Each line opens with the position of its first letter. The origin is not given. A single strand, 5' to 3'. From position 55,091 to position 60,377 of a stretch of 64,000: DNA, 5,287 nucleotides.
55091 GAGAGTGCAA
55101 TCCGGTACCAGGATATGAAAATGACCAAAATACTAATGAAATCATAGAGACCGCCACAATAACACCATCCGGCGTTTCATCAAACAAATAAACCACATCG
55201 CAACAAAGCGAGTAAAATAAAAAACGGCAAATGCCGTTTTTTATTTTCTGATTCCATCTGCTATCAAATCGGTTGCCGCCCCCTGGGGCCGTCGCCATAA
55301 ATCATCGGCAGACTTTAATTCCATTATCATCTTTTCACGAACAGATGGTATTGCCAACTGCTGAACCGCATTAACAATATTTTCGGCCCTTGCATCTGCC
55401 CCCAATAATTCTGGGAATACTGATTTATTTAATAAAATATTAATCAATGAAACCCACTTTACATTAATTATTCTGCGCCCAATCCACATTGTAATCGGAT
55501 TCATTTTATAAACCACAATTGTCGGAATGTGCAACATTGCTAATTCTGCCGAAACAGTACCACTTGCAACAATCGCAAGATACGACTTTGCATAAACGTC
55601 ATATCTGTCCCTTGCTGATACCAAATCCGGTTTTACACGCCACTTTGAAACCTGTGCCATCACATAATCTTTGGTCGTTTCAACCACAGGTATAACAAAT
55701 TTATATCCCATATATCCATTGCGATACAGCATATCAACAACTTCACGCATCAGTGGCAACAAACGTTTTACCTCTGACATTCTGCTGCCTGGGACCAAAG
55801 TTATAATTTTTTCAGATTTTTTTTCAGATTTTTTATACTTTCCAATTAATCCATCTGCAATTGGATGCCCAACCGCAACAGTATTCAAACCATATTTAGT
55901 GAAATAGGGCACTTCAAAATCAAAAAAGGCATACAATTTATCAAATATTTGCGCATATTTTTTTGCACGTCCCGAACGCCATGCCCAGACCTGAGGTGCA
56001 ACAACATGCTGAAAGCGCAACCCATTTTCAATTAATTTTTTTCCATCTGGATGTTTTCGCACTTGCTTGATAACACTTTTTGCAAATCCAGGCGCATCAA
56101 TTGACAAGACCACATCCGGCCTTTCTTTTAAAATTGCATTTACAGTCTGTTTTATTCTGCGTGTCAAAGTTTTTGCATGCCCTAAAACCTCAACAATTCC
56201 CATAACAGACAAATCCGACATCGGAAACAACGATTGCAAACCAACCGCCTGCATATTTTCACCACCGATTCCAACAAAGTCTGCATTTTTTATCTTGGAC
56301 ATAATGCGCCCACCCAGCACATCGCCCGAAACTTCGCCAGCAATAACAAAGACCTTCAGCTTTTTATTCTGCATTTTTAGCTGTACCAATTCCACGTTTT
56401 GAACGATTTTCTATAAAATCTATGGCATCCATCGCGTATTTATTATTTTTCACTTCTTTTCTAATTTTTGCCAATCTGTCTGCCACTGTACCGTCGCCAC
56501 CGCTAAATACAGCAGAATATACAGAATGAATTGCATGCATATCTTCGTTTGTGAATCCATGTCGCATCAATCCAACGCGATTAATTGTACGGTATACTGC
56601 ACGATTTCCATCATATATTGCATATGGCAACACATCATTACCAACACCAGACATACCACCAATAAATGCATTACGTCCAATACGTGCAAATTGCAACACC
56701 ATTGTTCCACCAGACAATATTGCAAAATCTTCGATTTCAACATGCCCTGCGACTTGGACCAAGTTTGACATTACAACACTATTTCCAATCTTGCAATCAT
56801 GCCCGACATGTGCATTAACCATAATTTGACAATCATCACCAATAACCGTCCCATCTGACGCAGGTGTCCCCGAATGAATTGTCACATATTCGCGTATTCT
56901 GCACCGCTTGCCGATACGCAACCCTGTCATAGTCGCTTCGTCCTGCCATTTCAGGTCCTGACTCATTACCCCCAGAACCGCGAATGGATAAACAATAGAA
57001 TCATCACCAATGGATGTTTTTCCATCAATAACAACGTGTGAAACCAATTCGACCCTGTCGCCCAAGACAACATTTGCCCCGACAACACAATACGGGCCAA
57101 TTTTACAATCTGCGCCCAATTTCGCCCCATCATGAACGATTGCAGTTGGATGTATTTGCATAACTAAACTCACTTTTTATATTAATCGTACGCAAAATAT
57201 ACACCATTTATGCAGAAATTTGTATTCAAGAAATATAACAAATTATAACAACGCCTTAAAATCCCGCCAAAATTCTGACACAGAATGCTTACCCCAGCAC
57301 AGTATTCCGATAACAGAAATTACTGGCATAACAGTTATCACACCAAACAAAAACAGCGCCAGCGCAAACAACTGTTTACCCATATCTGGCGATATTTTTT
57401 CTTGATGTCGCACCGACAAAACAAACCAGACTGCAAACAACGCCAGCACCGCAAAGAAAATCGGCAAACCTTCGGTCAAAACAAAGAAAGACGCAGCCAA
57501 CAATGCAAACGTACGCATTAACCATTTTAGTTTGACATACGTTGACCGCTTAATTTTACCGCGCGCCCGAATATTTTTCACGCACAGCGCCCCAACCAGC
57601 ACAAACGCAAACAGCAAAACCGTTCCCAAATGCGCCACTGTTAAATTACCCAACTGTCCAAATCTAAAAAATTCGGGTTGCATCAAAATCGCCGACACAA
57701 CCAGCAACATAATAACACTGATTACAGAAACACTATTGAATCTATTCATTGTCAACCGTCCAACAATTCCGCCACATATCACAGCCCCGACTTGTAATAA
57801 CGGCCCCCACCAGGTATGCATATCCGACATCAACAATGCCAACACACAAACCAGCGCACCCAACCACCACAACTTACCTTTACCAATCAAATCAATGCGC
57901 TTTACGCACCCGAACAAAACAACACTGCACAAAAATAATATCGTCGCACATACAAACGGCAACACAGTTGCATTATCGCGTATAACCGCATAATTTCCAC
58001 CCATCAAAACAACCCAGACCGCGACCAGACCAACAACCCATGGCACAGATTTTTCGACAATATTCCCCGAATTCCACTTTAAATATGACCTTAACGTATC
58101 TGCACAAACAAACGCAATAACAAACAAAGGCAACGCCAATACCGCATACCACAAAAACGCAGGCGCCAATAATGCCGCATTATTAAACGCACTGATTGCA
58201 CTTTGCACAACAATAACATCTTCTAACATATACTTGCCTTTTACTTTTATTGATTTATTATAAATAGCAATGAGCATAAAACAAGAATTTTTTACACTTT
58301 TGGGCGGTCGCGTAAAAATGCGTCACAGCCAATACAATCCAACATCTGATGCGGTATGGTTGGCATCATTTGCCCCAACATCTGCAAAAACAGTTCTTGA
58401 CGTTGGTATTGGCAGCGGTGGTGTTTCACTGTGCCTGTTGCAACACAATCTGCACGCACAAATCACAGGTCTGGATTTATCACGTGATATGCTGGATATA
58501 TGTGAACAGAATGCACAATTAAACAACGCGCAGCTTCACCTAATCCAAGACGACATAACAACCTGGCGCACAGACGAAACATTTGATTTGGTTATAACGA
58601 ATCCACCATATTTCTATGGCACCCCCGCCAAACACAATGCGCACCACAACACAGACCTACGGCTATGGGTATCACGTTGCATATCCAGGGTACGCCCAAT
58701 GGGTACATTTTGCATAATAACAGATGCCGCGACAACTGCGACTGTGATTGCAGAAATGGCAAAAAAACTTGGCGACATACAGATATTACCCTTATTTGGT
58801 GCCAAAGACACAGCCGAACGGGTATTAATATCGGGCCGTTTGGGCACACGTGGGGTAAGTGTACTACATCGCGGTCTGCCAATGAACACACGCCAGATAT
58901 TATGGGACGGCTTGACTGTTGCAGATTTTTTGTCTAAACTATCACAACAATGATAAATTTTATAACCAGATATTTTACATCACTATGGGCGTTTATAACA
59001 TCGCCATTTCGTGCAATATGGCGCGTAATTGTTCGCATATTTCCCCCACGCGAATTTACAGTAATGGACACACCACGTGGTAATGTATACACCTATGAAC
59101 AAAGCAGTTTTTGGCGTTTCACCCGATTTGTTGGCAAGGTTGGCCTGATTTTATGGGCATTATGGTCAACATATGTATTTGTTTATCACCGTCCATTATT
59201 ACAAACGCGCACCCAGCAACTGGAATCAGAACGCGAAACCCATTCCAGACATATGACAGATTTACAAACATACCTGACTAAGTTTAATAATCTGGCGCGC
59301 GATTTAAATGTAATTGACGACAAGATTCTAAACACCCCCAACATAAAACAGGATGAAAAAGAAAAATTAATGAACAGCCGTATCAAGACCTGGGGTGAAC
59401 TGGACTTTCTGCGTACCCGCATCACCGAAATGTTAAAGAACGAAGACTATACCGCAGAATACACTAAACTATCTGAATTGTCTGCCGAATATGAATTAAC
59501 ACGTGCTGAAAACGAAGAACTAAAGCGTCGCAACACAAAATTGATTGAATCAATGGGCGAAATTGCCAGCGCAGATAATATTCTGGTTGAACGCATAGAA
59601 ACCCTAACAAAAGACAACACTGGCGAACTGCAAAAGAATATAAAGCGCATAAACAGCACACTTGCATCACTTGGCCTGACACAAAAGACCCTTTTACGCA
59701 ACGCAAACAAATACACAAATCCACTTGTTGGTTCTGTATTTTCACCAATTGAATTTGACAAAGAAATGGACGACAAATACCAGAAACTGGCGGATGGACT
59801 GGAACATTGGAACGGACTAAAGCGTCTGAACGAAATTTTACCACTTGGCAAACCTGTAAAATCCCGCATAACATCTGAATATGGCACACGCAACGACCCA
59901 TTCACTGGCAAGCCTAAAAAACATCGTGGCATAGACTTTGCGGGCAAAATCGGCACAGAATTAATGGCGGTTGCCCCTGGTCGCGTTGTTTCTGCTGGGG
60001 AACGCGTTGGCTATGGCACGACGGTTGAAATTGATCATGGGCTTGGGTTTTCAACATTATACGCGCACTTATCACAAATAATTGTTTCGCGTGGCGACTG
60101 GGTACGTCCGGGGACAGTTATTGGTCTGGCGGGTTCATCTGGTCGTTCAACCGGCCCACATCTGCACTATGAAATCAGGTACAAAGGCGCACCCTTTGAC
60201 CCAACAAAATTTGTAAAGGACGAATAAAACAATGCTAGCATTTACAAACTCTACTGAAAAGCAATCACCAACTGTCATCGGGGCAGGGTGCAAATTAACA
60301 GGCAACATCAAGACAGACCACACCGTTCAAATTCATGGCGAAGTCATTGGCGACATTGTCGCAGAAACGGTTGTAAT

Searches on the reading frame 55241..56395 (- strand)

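Call 64: search_protein_families(library=pfam, proteins=[window:55241-56395:-], max_evalue=0.00001)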
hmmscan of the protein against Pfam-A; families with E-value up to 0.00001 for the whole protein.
window:55241-56395:- (384 aa): 1 family
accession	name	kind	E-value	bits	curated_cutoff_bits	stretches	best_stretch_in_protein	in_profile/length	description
PF02684.21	LpxB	-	1.9e-85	287.4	22.6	1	15-347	1-338/374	Lipid-A-disaccharide synthetase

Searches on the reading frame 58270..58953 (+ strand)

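Call 64: search_protein_families(library=pfam, proteins=[window:58270-58953:+], max_evalue=0.00001)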
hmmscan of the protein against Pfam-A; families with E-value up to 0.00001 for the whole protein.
window:58270-58953:+ (227 aa): 7 families
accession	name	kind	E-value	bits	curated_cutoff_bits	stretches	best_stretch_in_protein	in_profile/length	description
PF05175.20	MTS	-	7.6e-15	55.4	23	1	31-166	24-153/170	Methyltransferase small domain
PF13649.12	Methyltransf_25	-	1.4e-13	51.8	27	1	42-111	1-71/97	Methyltransferase domain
PF13847.12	Methyltransf_31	-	9.4e-12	45.3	27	1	37-166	2-125/145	Methyltransferase domain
PF08241.18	Methyltransf_11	-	3.3e-09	37.7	21.2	1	43-111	1-67/95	Methyltransferase domain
PF08242.18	Methyltransf_12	-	4.7e-07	30.9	30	1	43-111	1-72/98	Methyltransferase domain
PF01170.24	UPF0020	-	2.7e-06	27.7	22.3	1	60-155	74-170/197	RMKL-like, methyltransferase domain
PF06325.19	PrmA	-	5.6e-06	26.5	22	1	38-111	161-233/296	Ribosomal protein L11 methyltransferase (PrmA)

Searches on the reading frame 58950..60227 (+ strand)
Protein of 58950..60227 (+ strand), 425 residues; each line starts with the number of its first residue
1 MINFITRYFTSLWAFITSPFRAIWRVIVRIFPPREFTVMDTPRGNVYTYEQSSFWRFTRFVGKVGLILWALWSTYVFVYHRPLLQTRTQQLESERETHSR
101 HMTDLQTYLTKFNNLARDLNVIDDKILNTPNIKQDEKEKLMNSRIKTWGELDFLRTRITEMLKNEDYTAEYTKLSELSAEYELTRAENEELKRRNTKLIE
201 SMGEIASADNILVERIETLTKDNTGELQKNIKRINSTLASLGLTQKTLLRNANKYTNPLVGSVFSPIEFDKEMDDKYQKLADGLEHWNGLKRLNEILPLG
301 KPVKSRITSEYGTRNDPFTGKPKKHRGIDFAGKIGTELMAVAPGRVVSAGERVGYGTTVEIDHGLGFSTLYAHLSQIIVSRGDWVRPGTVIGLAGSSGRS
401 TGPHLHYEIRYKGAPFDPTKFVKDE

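Call 64: search_protein_families(library=pfam, proteins=[window:58950-60227:+], max_evalue=0.00001)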
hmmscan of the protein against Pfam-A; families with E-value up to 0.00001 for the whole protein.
window:58950-60227:+ (425 aa): 1 family
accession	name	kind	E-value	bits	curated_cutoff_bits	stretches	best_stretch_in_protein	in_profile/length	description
PF01551.29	Peptidase_M23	-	7.3e-33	113.1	28.7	1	324-418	2-96/96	Peptidase family M23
